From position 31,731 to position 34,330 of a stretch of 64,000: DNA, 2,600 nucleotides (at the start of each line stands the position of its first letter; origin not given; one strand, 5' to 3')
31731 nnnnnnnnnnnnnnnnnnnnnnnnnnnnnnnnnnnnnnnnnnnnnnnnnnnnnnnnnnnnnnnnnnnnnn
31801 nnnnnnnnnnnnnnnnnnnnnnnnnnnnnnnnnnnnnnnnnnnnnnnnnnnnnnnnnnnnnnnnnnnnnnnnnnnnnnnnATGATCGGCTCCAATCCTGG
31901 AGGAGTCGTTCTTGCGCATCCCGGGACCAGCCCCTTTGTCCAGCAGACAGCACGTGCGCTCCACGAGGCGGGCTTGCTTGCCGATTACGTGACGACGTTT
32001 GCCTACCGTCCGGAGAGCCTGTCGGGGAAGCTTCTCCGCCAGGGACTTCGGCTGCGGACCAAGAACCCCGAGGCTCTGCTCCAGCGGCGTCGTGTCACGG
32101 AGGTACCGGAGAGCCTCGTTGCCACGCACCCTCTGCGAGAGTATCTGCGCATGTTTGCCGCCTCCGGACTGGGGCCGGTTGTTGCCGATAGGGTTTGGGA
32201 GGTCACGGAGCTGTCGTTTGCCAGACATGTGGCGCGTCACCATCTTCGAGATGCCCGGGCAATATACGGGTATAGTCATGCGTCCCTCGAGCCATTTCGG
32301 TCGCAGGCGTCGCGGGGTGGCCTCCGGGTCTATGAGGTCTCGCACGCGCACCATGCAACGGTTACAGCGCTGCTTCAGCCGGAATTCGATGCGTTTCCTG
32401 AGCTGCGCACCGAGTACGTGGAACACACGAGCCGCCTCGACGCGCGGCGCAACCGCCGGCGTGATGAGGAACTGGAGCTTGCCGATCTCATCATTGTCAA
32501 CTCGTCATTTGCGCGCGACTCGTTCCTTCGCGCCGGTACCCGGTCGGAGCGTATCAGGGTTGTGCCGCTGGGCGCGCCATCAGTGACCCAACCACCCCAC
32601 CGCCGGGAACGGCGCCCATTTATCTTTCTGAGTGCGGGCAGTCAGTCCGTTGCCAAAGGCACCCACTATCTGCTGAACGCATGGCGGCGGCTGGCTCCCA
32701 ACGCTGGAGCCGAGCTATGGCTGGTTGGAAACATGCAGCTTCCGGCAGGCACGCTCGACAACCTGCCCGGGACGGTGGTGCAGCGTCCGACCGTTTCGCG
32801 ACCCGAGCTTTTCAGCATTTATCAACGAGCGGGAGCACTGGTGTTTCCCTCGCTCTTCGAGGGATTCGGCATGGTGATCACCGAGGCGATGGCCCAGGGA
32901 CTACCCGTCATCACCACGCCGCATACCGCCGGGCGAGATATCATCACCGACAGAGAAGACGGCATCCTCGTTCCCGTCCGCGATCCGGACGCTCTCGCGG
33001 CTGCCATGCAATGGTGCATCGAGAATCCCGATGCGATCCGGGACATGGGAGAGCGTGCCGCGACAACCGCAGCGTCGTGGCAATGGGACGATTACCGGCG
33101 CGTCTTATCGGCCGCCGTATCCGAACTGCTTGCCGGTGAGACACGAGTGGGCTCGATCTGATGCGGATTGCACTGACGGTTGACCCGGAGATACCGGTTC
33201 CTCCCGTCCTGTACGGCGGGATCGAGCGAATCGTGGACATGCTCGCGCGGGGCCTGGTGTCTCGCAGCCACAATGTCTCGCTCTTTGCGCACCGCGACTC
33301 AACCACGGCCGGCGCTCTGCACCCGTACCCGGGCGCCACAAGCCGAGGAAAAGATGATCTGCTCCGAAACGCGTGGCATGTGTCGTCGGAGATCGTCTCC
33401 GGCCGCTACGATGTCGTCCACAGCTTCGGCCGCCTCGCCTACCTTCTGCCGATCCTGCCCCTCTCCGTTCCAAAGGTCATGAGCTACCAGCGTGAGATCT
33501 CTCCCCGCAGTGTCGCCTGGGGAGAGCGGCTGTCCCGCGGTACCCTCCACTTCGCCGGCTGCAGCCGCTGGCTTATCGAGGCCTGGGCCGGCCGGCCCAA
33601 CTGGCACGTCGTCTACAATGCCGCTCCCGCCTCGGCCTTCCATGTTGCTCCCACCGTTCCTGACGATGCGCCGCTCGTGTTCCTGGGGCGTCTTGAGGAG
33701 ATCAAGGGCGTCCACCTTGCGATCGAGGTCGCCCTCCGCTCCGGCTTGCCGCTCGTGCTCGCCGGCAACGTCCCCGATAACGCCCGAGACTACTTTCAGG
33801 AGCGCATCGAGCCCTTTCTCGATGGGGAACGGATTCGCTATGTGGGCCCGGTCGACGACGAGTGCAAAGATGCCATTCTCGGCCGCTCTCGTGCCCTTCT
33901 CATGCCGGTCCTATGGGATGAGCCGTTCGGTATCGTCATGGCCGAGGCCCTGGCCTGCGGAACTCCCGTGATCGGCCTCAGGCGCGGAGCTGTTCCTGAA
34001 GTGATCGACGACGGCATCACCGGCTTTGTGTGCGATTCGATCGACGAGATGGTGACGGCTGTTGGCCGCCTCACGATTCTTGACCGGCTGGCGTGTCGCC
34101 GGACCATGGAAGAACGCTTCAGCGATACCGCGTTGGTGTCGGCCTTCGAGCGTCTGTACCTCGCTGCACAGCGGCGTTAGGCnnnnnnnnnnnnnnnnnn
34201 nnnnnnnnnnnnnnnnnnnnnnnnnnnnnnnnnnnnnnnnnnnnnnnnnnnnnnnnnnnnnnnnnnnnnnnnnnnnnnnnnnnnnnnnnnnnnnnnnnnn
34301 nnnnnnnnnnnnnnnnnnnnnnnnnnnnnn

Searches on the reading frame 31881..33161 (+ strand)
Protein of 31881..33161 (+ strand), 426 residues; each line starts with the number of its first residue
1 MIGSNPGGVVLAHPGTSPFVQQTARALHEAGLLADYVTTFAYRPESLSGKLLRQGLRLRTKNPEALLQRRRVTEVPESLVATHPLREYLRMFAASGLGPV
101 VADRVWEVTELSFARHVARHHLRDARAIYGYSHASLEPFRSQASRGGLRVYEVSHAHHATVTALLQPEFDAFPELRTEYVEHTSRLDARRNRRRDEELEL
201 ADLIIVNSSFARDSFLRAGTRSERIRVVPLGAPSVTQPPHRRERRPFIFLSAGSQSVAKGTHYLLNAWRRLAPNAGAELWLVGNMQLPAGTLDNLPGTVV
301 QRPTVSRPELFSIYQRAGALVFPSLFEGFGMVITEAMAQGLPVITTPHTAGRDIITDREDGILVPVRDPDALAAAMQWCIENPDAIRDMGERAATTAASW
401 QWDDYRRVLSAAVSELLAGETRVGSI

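Call 53: search_protein_families(library=pfam, proteins=[window:31881-33161:+], max_evalue=0.00001)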
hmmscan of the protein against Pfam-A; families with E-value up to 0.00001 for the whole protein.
window:31881-33161:+ (426 aa): 3 families
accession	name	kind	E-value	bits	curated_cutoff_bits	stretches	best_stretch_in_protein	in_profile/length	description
PF13692.12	Glyco_trans_1_4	-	4.3e-27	95.5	27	1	249-382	4-142/142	Glycosyl transferases group 1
PF00534.26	Glycos_transf_1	-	1.8e-25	89.9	26.4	1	242-394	11-170/172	Glycosyl transferases group 1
PF20706.3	GT4-conflict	-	1.1e-08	35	26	1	226-403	176-379/385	Family 4 Glycosyltransferase in conflict systems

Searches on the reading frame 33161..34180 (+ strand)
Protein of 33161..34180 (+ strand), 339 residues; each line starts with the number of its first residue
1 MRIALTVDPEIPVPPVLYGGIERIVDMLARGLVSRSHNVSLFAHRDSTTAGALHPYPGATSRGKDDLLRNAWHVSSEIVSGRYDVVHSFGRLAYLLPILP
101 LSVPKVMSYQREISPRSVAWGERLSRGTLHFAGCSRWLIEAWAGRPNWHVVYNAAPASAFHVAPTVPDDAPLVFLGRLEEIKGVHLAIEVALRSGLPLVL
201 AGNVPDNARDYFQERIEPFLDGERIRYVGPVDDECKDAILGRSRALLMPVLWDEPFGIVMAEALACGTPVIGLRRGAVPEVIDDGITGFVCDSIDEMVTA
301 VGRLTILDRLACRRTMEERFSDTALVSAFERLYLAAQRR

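Call 53: search_protein_families(library=pfam, proteins=[window:33161-34180:+], max_evalue=0.00001)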
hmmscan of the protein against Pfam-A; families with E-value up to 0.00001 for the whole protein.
window:33161-34180:+ (339 aa): 4 families
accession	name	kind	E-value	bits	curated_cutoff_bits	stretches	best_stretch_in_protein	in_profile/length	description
PF00534.26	Glycos_transf_1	-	2.2e-22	79.9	26.4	1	168-294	14-143/172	Glycosyl transferases group 1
PF13692.12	Glyco_trans_1_4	-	6.2e-20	72.3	27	1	172-304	4-139/142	Glycosyl transferases group 1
PF13439.12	Glyco_transf_4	-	1.5e-09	38.5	28.5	1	18-144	1-150/170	Glycosyltransferase Family 4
PF20706.3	GT4-conflict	-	9.3e-06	25.3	26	0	164-271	190-309/385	Family 4 Glycosyltransferase in conflict systems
